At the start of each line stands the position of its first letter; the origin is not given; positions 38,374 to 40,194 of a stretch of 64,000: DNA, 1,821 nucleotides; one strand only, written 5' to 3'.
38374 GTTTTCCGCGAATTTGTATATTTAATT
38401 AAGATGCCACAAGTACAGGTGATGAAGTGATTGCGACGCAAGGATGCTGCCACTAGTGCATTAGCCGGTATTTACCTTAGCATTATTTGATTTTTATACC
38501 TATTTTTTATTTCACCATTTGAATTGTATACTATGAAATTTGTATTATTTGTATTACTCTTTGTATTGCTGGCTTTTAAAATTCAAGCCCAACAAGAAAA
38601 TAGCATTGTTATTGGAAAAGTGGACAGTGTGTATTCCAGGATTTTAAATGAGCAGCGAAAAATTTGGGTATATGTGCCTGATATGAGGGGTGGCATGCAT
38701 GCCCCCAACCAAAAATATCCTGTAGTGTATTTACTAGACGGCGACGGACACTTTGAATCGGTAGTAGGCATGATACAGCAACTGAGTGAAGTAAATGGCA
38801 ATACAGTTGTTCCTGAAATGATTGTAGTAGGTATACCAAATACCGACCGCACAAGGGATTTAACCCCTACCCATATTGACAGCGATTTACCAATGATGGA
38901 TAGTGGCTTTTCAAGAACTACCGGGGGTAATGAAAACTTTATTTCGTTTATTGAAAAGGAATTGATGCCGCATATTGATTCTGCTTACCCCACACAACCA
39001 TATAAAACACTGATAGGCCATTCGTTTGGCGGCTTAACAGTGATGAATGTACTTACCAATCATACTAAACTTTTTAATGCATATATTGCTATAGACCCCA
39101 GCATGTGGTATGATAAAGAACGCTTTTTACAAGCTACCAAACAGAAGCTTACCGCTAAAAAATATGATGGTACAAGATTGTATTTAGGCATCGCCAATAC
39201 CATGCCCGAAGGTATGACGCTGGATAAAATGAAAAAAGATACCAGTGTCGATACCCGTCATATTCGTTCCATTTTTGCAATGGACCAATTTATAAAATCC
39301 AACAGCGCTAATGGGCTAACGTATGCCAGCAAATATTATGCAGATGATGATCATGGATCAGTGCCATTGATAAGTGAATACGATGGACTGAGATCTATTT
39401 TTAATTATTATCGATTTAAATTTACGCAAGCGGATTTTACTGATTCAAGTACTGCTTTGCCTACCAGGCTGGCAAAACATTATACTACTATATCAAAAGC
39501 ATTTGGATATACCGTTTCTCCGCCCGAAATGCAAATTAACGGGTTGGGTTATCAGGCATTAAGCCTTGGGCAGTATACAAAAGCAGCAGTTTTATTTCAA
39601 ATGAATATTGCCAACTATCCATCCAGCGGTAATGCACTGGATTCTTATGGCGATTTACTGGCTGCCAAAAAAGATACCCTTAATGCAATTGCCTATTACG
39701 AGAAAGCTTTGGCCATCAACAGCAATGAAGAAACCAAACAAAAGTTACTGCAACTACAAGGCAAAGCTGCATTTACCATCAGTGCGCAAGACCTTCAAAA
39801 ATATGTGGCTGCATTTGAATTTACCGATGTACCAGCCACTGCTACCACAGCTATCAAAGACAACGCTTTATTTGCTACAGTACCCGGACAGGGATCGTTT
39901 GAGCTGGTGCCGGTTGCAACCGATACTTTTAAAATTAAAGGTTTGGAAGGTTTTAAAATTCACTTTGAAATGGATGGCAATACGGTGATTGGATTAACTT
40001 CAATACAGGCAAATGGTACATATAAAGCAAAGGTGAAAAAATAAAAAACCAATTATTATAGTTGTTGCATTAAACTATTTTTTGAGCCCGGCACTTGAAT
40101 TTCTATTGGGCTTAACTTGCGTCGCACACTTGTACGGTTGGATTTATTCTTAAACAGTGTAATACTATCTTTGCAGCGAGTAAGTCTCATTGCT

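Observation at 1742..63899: Hyper-abundant ~50-bp intergenic element, 28 copies in 64 kb (box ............, ~18-bp spacer, core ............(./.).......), in half and full palindromic forms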

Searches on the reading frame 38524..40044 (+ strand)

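Call 75: search_protein_families(library=pfam, proteins=[window:38524-40044:+], max_evalue=0.00001)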
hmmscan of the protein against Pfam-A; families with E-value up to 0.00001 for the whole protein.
window:38524-40044:+ (506 aa): 1 family
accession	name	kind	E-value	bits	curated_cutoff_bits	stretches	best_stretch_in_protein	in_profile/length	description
PF00756.26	Esterase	-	4.2e-21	76.3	22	1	38-224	1-191/251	Putative esterase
